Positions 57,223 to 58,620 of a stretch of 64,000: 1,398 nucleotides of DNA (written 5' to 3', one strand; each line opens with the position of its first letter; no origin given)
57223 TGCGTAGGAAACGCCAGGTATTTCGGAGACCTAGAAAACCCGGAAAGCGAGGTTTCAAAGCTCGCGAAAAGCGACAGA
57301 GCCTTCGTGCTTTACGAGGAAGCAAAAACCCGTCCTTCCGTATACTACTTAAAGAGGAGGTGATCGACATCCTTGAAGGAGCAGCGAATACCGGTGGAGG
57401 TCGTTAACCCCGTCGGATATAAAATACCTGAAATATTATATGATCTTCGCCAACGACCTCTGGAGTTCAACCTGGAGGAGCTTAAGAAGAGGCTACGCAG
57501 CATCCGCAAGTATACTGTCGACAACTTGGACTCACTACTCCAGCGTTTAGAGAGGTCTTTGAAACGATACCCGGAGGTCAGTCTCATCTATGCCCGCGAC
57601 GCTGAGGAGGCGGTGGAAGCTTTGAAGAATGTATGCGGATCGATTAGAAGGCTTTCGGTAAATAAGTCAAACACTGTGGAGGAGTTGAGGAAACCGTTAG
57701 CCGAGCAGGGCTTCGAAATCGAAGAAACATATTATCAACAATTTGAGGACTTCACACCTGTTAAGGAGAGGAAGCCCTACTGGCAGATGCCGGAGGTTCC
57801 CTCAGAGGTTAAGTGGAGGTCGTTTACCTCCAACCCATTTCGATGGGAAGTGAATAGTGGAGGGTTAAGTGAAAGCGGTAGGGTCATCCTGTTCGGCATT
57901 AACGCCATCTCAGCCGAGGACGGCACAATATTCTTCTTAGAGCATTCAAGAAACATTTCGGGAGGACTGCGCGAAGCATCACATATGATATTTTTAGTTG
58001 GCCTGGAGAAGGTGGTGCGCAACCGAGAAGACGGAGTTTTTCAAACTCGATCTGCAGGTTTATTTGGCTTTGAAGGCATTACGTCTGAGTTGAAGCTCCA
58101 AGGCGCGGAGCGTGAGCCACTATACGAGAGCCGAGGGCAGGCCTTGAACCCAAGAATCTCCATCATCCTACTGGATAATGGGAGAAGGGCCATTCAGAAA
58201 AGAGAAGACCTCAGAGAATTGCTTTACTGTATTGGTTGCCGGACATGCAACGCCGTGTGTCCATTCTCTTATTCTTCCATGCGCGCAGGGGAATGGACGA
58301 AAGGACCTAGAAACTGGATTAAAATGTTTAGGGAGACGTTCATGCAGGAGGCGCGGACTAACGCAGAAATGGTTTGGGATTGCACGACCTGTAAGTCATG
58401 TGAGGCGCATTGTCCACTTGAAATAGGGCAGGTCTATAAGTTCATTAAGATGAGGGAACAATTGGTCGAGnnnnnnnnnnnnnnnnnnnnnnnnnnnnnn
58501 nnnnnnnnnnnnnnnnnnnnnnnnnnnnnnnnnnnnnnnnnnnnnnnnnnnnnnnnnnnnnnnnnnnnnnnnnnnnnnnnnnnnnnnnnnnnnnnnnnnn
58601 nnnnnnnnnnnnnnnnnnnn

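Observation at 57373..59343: Single-polypeptide fusion of LutB-like (LUD + 2x4Fe-4S) and HdrD/LutA-like (2x CCG) modules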

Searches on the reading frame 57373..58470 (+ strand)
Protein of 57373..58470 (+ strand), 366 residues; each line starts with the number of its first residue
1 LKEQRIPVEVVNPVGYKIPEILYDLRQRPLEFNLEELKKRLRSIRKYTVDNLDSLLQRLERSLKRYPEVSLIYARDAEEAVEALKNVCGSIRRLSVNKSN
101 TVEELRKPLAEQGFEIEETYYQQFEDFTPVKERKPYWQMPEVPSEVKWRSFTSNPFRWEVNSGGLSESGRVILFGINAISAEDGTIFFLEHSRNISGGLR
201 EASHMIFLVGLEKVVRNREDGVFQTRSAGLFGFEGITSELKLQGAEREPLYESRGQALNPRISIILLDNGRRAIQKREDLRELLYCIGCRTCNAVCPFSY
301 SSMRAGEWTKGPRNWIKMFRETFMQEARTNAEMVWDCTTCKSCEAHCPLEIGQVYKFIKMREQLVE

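Call 66: search_protein_representatives(protein=window:57373-58470:+)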
Query: 366 residues. Proteins with E-value up to 0.001 (for the whole library): 635; up to 1e-10: 183; up to 1e-30: 70. The best 150 are listed.
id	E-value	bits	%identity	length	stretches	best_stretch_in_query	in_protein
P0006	6.9e-142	489.2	63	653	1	3-366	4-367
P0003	1.1e-126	439.2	57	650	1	6-365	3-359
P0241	8.8e-95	334.2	58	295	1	3-277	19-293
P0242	8.1e-66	238.9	41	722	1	4-354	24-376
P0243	5.3e-55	203.4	38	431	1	27-352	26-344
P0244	1.4e-51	192.1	37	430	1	28-352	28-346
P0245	8.5e-51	189.5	36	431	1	4-352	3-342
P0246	1.7e-50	188.5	36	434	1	30-351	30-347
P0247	2.2e-50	188.1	36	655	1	6-352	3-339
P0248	9.2e-50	186.1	39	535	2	19-297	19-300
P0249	1.9e-45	171.9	37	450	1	26-351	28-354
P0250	3.3e-45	171.1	31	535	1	35-355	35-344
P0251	5.5e-45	170.4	36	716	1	14-351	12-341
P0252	5.8e-45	170.3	36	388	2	32-237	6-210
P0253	2.8e-44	168.1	35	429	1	22-353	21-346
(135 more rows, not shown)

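Call 69: find_related_loci(query=A3, collection=metagenome_contigs, flank=10000)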
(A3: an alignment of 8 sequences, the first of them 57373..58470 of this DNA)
Query A3 (366 aa) in metagenome_contigs; peptide patterns used: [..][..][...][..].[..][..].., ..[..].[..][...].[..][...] (x = any residue, [..] = any of these).
600 stretches matched a pattern (row limit reached: there are more); 40 encode a relative of the query (tblastn E <= 1e-3); 40 distinct loci.
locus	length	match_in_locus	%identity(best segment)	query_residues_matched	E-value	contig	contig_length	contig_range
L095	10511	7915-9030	60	3-366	1e-143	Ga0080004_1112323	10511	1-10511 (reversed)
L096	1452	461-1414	64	3-323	4e-145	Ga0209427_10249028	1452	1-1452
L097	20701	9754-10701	34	32-351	3e-57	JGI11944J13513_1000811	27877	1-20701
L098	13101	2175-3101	35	33-351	3e-56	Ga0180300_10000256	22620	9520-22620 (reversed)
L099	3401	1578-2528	34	29-351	3e-53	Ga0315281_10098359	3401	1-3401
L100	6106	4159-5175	34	7-351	2e-51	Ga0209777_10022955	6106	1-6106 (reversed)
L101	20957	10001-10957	34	29-351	5e-51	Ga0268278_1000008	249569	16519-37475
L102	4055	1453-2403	32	29-351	3e-51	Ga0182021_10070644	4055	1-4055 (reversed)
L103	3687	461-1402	32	32-351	4e-51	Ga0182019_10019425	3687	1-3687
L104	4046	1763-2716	32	29-355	8e-51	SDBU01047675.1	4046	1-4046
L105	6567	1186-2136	33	29-351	1e-50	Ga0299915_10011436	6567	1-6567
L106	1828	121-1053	34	37-351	1e-50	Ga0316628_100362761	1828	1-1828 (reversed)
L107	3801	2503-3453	32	29-351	2e-49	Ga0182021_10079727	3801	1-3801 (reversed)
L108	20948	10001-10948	32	35-351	8e-49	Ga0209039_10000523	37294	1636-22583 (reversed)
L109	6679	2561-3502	32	34-351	1e-48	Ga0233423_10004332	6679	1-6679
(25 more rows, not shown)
